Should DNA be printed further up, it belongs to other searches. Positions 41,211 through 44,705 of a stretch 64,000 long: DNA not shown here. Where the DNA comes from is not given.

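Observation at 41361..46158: Amylosome-like pair in a Bacteroidales genome: dockerin-tagged GH13 amylase next to a dockerin-tagged multi-CBM starch-binding protein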

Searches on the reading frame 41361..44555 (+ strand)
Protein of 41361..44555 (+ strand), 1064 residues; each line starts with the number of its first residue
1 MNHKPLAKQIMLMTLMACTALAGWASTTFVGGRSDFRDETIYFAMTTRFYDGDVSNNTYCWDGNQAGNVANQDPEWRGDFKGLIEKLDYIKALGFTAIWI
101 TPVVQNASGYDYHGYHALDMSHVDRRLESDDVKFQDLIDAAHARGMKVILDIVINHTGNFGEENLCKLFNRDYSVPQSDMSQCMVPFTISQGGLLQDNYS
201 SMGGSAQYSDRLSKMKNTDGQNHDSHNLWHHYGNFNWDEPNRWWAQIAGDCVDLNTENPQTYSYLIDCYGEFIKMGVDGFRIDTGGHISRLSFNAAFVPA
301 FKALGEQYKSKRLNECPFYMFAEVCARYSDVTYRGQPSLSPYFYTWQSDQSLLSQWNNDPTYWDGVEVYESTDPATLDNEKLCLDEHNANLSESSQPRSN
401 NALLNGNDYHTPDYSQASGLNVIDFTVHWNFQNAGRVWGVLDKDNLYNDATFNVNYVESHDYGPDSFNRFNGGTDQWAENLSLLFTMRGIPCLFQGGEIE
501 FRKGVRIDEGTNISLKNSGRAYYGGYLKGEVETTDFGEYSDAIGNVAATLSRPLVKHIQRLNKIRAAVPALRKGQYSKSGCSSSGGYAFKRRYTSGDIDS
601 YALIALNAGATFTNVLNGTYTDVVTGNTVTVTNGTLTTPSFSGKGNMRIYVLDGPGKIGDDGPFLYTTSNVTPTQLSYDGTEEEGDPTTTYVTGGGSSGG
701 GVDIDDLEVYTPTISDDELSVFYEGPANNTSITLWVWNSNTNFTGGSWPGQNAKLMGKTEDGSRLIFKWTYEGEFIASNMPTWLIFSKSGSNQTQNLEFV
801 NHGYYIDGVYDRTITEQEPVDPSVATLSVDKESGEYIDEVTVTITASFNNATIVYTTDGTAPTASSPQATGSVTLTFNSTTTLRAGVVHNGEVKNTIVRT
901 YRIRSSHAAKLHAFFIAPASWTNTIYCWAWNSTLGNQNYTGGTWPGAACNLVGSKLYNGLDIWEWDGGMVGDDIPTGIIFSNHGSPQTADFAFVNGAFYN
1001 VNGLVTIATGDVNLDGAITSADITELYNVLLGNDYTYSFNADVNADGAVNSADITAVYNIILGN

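Call 3: search_protein_families(library=pfam, proteins=[window:41361-44555:+], max_evalue=1)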
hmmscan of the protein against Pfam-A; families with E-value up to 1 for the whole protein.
window:41361-44555:+ (1064 aa): 8 families
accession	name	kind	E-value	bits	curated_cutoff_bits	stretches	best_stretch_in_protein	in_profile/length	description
PF00128.31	Alpha-amylase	-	2e-41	143.1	22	2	45-291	3-196/446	Alpha amylase, catalytic domain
PF16738.10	CBM26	-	2.5e-12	47.2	28.1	2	915-991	3-68/70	Starch-binding module 26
PF13290.12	CHB_HEX_C_1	-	5.9e-12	45.8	22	1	832-895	2-63/67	Chitobiase/beta-hexosaminidase C-terminal domain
PF00404.24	Dockerin_1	-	3.6e-10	40.3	22.9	1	1010-1061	2-56/57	Dockerin type I domain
PF13287.12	Fn3_assoc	-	3e-07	30.9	23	1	842-898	1-55/59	Fn3 associated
PF18612.7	Bac_A_amyl_C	-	0.0018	18.4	25.9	1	612-638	36-62/69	Bacterial Alpha amylase C-terminal domain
PF19200.6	MupG_N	-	0.027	14.5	24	0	131-160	46-75/237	6-phospho-N-acetylmuramidase, N-terminal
PF14701.12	hDGE_amylase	-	0.04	13.5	27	1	76-159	17-105/439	Glycogen debranching enzyme, glucanotransferase domain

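Call 4: search_protein_families(library=ncbifam, proteins=[window:41361-44555:+], max_evalue=1)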
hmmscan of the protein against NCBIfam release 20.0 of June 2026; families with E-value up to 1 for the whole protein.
window:41361-44555:+ (1064 aa): 38 families (the best 25 are shown)
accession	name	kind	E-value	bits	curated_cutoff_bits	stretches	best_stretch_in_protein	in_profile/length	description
NF007058.0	PRK09505.2-3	equivalog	4.2e-30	104.5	897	2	39-161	210-341/742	alpha-amylase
NF007051.0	PRK09505.1-1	equivalog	1.8e-29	102.3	864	2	35-159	195-328/686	alpha-amylase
NF007060.0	PRK09505.2-5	equivalog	1e-27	96.5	790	2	34-159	190-324/690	alpha-amylase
NF007057.0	PRK09505.2-2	equivalog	4.8e-24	84.5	931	2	38-159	198-328/694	alpha-amylase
NF007059.0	PRK09505.2-4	equivalog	9.9e-24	83.6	865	2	35-159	185-318/683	alpha-amylase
NF007052.0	PRK09505.1-2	equivalog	1.7e-22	79.4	749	2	35-159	185-318/677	alpha-amylase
NF007053.0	PRK09505.1-3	equivalog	3.5e-22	78.3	1269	2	36-159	188-320/687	alpha-amylase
NF007054.0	PRK09505.1-4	equivalog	7e-22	77.5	1385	2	33-159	183-318/676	alpha-amylase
NF041090.1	Cyc-maltodext_AglB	equivalog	1e-21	77.3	540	1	68-289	52-212/470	cyclomaltodextrinase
NF008051.0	PRK10785.1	equivalog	5.3e-21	74.4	568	2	74-159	172-253/607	maltodextrin glucosidase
NF007055.0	PRK09505.1-6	equivalog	2.5e-20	72.3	1458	1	30-159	179-317/675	alpha-amylase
TIGR02403.1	trehalose_treC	equivalog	3.1e-19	69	799.05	1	75-158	21-101/544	alpha,alpha-phosphotrehalase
TIGR02456.1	treS_nterm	equivalog_domain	3.9e-19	68.6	678.35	2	76-159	23-103/539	maltose alpha-D-glucosyltransferase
NF041321.1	Alpha-amyl_MalA_Halo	equivalog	4.9e-17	61.6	875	1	70-158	271-356/666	alpha-amylase MalA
NF051899.1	BetGalacBglAAgro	equivalog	5.4e-17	61.4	900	2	75-159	22-103/537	beta-galactosidase BglA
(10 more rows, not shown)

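Call 33: search_solved_structures(query=window:41361-44552:+, max_evalue=0.001)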
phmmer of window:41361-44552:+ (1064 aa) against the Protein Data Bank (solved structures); distinct sequences matched with E-value up to 0.001: 240 (the best 60 are shown).
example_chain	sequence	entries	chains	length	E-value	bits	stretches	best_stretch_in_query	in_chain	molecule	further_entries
5a2b_A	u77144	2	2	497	1.5e-25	92.6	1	35-158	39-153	ANOXYBACILLUS ALPHA-AMYLASE | ALPHA-AMYLASE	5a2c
5a2a_A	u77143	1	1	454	2.3e-25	92.1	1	36-158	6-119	APO FORM OF ANOXYBACILLUS ALPHA-AMYLASES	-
4e2o_A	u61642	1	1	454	7.9e-25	90.3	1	36-158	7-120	Alpha-amylase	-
6wni_A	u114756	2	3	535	1.4e-23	86.1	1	37-164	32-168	Cyclomaltodextrin glucanotransferase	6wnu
43wj_A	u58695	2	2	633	5e-23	84.3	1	34-301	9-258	Alpha-amylase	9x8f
9fyz_A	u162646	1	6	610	5.5e-22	80.9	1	38-159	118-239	Neopullulanase SusA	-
8im8_A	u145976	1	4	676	1.7e-21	79.2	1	28-159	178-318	Periplasmic alpha-amylase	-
1h3g_A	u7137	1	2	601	4.8e-21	77.8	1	39-159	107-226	Cyclomaltodextrinase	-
3ede_A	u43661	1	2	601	4.8e-21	77.8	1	39-159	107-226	Cyclomaltodextrinase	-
3edd_A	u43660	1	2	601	6.5e-21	77.3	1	39-159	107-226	Cyclomaltodextrinase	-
3edf_A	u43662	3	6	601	6.5e-21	77.3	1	39-159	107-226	Cyclomaltodextrinase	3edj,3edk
3vm7_A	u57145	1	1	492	1.7e-20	75.9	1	15-162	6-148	Alpha-amylase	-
6sau_A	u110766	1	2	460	2e-20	75.7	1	25-160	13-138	alpha amylase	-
9dcq_A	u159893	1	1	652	3.9e-20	74.8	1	38-159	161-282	Alpha amylase, catalytic domain protein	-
3k8l_A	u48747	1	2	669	9.4e-20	73.5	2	69-159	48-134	Alpha-amylase, susG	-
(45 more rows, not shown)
